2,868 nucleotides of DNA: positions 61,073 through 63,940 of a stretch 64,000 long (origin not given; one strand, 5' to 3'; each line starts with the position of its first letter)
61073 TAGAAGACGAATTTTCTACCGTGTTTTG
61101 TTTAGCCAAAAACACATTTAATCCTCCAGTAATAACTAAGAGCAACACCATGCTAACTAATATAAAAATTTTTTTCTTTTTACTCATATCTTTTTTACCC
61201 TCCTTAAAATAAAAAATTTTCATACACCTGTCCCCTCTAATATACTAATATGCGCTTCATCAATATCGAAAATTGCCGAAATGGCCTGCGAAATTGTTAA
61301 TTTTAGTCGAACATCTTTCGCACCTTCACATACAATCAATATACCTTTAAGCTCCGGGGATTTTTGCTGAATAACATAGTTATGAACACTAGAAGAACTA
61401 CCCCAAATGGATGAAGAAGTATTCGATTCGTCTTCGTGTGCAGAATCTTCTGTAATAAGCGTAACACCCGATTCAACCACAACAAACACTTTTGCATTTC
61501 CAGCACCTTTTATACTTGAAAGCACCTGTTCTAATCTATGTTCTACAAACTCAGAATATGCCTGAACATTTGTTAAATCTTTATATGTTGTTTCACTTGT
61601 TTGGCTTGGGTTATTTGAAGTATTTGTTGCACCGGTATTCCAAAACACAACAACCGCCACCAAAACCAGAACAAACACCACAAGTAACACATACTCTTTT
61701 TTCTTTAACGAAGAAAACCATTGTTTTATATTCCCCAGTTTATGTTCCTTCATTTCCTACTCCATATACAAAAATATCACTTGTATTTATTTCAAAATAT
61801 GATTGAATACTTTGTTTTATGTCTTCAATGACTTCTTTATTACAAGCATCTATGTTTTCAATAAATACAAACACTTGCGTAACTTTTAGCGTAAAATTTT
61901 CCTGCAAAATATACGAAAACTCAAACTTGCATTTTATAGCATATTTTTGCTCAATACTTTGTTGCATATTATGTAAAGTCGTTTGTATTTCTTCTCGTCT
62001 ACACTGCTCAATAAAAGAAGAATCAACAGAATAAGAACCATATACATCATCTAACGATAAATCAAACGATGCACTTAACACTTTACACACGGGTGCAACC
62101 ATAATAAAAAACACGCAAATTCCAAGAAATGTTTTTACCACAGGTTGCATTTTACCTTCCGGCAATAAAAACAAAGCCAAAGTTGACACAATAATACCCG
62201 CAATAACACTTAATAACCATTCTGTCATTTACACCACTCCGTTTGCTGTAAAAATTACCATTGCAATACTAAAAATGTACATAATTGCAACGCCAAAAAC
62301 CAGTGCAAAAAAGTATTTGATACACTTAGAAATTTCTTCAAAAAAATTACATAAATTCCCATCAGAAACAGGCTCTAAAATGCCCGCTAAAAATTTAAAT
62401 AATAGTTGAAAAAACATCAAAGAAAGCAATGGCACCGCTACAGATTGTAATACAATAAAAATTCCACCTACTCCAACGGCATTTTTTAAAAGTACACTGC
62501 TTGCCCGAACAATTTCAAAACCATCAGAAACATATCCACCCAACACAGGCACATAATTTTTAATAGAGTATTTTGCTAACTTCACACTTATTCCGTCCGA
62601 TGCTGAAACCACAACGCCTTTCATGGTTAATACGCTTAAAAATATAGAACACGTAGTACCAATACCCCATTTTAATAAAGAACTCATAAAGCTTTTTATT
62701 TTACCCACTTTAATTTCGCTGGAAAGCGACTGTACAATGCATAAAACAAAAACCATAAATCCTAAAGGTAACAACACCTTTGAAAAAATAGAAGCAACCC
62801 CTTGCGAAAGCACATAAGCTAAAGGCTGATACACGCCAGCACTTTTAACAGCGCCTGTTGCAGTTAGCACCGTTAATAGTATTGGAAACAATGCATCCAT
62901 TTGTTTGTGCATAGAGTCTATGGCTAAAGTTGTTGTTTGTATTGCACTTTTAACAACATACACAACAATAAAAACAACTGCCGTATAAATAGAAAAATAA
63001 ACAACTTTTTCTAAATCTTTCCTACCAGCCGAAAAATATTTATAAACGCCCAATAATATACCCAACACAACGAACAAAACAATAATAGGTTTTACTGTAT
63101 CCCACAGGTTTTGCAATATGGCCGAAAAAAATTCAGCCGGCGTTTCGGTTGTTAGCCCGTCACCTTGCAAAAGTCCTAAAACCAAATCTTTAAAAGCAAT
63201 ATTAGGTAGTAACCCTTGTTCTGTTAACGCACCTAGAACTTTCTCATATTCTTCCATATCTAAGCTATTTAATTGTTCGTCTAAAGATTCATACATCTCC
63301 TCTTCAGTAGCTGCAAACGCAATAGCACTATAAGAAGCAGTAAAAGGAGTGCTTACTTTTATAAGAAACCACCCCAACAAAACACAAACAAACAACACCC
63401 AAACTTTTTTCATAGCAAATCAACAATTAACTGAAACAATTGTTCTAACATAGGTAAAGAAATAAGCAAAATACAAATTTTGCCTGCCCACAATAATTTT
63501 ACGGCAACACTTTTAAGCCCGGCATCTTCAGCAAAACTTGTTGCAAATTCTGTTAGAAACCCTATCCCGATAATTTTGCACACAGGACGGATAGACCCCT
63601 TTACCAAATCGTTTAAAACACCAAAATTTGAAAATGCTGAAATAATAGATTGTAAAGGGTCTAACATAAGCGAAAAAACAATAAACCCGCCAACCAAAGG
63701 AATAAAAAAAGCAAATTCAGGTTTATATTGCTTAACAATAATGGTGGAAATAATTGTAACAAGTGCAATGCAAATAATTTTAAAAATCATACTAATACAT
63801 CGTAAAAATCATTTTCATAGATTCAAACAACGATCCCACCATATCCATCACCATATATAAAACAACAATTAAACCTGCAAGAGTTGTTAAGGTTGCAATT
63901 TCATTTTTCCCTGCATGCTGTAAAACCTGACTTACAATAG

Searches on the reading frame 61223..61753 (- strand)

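Call 14: search_protein_families(library=ncbifam, proteins=[window:61223-61753:-], max_evalue=0.00001)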
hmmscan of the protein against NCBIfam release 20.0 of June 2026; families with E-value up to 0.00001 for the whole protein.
window:61223-61753:- (177 aa): 1 family
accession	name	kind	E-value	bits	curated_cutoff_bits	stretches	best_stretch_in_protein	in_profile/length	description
TIGR02830.1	spore_III_AG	equivalog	9.6e-19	67.5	147.7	2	124-173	135-184/186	stage III sporulation protein AG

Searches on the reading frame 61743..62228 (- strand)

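Call 14: search_protein_families(library=ncbifam, proteins=[window:61743-62228:-], max_evalue=0.00001)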
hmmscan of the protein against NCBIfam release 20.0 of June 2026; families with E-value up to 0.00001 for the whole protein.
window:61743-62228:- (162 aa): 1 family
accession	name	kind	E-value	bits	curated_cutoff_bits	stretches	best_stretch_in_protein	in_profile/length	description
TIGR02896.1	spore_III_AF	equivalog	8.5e-10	39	61.3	1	1-95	3-101/106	stage III sporulation protein AF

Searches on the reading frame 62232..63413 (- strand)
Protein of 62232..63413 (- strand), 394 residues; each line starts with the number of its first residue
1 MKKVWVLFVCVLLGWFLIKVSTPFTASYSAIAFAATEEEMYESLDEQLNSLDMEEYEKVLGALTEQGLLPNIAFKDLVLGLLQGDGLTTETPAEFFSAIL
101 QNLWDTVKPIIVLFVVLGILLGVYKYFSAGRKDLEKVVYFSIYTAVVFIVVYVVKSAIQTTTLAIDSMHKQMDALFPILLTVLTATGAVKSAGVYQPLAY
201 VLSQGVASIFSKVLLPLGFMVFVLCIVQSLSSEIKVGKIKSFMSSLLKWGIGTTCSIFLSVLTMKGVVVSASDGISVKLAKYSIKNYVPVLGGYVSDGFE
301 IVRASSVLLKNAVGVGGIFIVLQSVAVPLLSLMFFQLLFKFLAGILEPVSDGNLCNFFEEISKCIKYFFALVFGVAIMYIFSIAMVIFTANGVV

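Call 14: search_protein_families(library=ncbifam, proteins=[window:62232-63413:-], max_evalue=0.00001)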
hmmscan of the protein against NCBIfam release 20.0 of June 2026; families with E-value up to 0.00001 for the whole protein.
window:62232-63413:- (394 aa): 1 family
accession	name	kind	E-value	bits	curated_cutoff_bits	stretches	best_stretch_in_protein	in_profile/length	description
TIGR02829.1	spore_III_AE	equivalog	7.2e-58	196.6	247.45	1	34-388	32-379/381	stage III sporulation protein AE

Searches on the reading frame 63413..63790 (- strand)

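Call 14: search_protein_families(library=ncbifam, proteins=[window:63413-63790:-], max_evalue=0.00001)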
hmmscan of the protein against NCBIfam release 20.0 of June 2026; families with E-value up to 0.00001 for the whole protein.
window:63413-63790:- (126 aa): 2 families
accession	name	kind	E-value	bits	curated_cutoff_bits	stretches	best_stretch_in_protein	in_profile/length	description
TIGR02849.1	spore_III_AD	equivalog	6.5e-19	68.2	85.6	1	26-126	1-101/101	stage III sporulation protein AD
TIGR02848.1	spore_III_AC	equivalog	2.2e-07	31.3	56.65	0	1-41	5-46/64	stage III sporulation protein AC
